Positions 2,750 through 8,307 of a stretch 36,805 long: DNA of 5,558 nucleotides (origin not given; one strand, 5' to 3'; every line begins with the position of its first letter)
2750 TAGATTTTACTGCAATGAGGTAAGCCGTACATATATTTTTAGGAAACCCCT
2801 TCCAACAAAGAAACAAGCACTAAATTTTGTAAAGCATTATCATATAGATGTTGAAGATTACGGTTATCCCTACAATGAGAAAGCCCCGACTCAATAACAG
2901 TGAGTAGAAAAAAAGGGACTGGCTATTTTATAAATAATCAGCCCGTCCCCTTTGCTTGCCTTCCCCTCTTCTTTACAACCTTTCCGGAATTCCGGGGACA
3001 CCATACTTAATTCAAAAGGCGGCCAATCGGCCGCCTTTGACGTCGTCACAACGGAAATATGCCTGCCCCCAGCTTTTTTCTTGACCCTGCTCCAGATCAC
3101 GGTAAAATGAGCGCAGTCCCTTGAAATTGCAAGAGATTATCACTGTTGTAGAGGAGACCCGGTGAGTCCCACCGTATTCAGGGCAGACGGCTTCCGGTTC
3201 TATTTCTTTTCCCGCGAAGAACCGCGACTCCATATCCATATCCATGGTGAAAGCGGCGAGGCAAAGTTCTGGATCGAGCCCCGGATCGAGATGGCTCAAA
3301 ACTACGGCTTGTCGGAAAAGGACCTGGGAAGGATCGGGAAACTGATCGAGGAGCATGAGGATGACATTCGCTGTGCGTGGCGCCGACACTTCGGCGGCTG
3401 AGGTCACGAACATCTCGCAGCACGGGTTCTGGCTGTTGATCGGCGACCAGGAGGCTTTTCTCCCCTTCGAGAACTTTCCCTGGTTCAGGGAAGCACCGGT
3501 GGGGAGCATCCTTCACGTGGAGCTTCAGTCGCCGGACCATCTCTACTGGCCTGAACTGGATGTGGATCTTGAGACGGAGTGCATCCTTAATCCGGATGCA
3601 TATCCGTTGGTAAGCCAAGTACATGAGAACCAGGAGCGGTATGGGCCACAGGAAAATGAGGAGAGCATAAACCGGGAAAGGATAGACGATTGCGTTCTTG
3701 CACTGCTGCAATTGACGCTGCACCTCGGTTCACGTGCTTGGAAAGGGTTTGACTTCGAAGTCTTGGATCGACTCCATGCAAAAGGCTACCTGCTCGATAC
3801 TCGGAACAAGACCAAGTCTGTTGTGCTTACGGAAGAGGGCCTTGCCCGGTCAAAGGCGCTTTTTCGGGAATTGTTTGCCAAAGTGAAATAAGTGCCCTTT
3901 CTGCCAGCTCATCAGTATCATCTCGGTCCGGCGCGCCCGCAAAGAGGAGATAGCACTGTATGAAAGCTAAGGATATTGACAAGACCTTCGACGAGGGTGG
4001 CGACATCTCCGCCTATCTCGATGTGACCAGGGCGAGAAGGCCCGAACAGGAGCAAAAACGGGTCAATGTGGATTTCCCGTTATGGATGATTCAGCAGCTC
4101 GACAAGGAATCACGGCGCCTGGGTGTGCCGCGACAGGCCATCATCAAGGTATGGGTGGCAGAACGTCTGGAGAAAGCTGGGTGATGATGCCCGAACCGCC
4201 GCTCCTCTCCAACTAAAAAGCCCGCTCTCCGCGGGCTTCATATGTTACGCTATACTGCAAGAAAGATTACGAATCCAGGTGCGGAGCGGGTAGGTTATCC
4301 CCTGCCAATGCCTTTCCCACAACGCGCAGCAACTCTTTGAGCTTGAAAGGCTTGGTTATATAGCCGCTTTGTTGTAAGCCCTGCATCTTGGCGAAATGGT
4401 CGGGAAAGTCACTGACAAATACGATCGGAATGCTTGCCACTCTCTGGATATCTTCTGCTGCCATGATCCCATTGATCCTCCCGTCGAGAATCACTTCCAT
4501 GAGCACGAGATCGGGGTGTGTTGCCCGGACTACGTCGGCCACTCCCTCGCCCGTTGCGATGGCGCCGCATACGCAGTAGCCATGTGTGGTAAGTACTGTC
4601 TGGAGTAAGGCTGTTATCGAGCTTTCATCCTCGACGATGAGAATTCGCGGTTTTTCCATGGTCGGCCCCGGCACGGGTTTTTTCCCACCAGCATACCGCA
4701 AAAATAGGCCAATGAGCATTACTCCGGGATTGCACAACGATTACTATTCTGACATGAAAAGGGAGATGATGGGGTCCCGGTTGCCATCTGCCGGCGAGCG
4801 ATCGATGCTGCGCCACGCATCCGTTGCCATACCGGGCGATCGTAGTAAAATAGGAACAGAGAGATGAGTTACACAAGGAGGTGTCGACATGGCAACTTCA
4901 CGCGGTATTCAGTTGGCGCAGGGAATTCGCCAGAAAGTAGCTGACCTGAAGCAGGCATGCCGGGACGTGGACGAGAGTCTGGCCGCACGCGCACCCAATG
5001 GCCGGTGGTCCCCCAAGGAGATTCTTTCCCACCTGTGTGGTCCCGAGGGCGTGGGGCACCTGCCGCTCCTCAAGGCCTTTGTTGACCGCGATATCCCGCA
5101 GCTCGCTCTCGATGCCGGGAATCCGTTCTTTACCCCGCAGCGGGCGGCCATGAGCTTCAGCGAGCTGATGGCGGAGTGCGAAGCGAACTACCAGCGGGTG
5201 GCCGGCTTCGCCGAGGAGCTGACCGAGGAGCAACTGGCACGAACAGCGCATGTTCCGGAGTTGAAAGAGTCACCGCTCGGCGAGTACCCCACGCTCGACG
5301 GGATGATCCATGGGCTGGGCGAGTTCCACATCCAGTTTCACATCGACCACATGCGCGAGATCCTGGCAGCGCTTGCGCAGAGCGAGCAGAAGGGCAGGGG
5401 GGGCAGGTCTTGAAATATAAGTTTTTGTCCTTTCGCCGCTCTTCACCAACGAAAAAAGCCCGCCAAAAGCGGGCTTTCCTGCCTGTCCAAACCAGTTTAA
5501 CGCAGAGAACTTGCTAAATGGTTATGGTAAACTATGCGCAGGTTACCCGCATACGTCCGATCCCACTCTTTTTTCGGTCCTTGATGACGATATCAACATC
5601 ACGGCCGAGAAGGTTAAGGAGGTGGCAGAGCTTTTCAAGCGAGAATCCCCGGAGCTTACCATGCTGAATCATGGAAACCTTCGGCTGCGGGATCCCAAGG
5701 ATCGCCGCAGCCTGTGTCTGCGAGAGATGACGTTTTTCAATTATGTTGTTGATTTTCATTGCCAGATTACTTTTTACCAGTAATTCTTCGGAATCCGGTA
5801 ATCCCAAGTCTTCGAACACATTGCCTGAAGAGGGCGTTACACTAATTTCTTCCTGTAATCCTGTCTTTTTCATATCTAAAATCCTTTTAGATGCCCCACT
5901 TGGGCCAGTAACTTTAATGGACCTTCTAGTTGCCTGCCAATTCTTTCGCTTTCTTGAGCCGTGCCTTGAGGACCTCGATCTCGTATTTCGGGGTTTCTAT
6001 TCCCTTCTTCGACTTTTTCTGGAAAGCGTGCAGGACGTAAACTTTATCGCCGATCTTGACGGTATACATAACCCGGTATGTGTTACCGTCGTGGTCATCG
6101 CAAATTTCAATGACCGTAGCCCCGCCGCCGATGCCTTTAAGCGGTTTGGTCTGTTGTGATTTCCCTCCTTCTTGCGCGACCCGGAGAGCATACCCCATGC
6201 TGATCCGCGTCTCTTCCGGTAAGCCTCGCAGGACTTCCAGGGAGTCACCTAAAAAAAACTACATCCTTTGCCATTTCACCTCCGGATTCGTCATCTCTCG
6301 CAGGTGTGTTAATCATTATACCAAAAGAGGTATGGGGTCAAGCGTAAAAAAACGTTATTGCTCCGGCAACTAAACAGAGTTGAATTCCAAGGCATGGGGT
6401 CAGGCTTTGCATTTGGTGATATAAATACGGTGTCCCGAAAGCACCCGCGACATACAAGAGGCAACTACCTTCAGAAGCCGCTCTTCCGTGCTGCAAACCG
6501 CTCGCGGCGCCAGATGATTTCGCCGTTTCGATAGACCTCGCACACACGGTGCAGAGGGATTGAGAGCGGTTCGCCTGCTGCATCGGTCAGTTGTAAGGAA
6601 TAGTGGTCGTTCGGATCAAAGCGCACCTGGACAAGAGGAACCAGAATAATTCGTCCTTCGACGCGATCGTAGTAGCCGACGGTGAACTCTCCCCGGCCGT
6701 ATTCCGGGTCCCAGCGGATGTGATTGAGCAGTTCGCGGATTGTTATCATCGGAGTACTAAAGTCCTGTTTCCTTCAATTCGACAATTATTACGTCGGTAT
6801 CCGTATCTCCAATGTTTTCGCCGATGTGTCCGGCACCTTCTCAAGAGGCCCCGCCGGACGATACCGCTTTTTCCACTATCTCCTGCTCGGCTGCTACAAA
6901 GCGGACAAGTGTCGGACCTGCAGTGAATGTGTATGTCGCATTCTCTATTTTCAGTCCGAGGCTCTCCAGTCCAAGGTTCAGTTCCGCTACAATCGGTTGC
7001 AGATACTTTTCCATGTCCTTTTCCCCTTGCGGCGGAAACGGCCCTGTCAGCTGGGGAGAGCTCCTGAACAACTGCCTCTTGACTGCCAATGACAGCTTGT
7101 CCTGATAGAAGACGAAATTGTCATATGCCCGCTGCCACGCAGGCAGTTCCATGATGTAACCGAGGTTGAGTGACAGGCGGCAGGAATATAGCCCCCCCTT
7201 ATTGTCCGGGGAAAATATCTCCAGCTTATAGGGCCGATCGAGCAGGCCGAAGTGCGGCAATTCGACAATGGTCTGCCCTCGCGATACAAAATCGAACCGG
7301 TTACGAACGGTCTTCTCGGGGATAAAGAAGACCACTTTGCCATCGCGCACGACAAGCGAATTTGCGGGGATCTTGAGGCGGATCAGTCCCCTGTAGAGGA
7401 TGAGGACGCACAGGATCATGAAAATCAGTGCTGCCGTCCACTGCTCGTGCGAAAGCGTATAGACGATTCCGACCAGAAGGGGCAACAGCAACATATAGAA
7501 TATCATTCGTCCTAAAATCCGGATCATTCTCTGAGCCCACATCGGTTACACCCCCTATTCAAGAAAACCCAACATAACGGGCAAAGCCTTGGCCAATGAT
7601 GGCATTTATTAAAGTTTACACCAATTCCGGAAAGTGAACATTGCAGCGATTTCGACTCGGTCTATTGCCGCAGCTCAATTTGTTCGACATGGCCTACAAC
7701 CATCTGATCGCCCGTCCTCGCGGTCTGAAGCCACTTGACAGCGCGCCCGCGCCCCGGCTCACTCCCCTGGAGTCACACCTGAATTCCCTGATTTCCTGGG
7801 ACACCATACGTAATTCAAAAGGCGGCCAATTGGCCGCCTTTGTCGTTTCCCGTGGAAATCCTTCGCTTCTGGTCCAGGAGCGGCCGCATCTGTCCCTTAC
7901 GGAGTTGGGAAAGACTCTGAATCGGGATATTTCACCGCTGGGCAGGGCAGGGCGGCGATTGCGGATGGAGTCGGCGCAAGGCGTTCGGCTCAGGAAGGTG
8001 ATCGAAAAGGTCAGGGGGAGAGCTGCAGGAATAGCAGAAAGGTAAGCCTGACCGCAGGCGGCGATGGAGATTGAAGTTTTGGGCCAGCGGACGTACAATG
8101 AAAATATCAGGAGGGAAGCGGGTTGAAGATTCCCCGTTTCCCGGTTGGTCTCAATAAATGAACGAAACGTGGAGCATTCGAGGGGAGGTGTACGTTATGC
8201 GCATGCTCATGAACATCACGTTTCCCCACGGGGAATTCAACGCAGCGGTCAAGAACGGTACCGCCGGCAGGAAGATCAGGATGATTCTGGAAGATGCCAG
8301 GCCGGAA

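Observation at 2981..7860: Roughly 80-bp near-identical direct repeats (2981-3060 and 7780-7860) bracket a 4.8-kb block of small TA-like and stress genes; a third related hairpin lies at 23383-23412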

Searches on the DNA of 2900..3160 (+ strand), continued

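Call 82: search_dna_similar(query=window:2983-3047:+, collection=phages, mode=distant, max_evalue=1, max_rows=10)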
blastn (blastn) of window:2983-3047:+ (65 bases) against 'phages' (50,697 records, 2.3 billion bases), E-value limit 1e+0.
Records with a match: 7; places in all: 15; records where one place covers at least 80% of the query: 0.
Best place of each record, by identity: 95-99% 5; 80-90% 2.
By first word of the organism name: Vibrio 5; Klebsiella 1; Escherichia 1.
By host as written in the record: Vibrio parahaemolyticus 4; Klebsiella sp. M5a1 1; Escherichia coli BL21(DE3) 1; Vibrio parahaemolyticus VP505 1.
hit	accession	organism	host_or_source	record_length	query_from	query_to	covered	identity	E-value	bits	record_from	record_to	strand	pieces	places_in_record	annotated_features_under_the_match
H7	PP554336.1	Klebsiella phage vB_KM5a1-KLB22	Klebsiella sp. M5a1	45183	23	56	52%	85.7%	5e-1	38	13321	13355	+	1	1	none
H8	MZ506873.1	Escherichia phage KW1E_UTAR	Escherichia coli BL21(DE3)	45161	25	56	49%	87.9%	1e-1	39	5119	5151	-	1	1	none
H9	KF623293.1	Vibrio phage SHOU24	Vibrio parahaemolyticus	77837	33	55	35%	95.7%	5e-1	38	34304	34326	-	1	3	none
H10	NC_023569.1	Vibrio phage SHOU24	Vibrio parahaemolyticus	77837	33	55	35%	95.7%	5e-1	38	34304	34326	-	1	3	none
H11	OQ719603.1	Vibrio phage vB_VpaP_1601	Vibrio parahaemolyticus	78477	33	55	35%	95.7%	5e-1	38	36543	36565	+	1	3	none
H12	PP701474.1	Vibrio phage phivp505_B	Vibrio parahaemolyticus VP505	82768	34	56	35%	95.7%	5e-1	38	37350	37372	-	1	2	record has no annotation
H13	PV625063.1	Vibrio phage phiVP505_23LXQ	Vibrio parahaemolyticus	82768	34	56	35%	95.7%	5e-1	38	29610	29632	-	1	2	none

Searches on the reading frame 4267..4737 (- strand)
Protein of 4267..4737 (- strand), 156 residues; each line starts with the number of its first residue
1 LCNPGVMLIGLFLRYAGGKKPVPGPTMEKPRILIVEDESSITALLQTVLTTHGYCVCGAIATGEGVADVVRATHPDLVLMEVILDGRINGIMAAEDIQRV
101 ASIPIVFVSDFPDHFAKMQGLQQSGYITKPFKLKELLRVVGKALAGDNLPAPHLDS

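Call 13: search_protein_families(library=pfam, proteins=[window:4267-4737:-], max_evalue=0.01)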
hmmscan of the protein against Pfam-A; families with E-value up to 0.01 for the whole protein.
window:4267-4737:- (156 aa): 1 family
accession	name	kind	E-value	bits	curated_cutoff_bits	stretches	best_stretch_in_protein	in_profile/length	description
PF00072.30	Response_reg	-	1.8e-17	63.9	30.2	1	32-139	1-109/111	Response regulator receiver domain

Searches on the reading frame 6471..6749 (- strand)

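Call 13: search_protein_families(library=pfam, proteins=[window:6471-6749:-], max_evalue=0.01)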
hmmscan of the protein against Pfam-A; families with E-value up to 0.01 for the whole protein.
window:6471-6749:- (92 aa): 1 family
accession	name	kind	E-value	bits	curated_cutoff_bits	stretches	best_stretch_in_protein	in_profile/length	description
PF04457.17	MJ1316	-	1.8e-22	80.2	26.3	1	1-82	1-75/75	MJ1316 RNA cyclic group end recognition domain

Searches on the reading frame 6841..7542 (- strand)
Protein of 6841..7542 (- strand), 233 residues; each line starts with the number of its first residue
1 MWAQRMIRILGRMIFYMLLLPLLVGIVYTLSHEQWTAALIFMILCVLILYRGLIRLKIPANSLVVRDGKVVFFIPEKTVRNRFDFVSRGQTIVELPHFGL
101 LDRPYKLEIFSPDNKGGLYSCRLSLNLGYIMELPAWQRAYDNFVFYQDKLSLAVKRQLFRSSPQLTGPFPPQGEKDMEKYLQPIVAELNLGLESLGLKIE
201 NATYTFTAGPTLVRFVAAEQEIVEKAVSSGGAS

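Call 13: search_protein_families(library=pfam, proteins=[window:6841-7542:-], max_evalue=0.01)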
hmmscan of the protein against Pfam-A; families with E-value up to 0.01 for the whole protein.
window:6841-7542:- (233 aa): 0 families

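Call 40: find_encoding_contigs(protein=window:6841-7542:-, flank=10000, max_places=8)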
Protein window:6841-7542:- (233 aa): 1 contig read that carries it; 1 place shown.
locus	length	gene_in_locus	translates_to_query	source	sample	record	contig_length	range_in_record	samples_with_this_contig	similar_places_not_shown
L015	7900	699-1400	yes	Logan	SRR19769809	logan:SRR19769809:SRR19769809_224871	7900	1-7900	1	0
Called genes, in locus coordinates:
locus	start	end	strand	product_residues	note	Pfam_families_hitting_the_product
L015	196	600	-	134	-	-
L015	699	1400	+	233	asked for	-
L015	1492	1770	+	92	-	PF04457:MJ1316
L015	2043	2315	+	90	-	PF05973:Gp49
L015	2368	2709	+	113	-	PF13744:HTH_37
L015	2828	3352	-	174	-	PF12867:DinB_2 (weak)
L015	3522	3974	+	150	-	PF00072:Response_reg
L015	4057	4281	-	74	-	-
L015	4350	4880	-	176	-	PF10387:DUF2442, PF20008:DUF6429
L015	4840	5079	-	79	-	PF13711:DUF4160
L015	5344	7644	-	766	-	PF23023:Anti-Pycsar_Apyc1, PF00753:Lactamase_B, PF12706:Lactamase_B_2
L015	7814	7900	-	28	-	?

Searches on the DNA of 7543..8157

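Call 67: search_rna_families(source=window, start=7543, end=8157, threshold=evalue, max_evalue=10)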
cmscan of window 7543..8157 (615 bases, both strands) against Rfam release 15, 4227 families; matches with E-value up to 10: 2.
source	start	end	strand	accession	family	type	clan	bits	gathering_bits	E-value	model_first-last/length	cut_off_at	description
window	7815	7964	-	RF02601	BASRCI337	Gene; sRNA;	-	17.3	229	0.072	1-191/191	no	Brucella sRNA CI337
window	7783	7850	+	RF02059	STnc50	Gene; sRNA;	-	15.9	55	9.2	1-84/84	no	Salmonella enterica sRNA STnc40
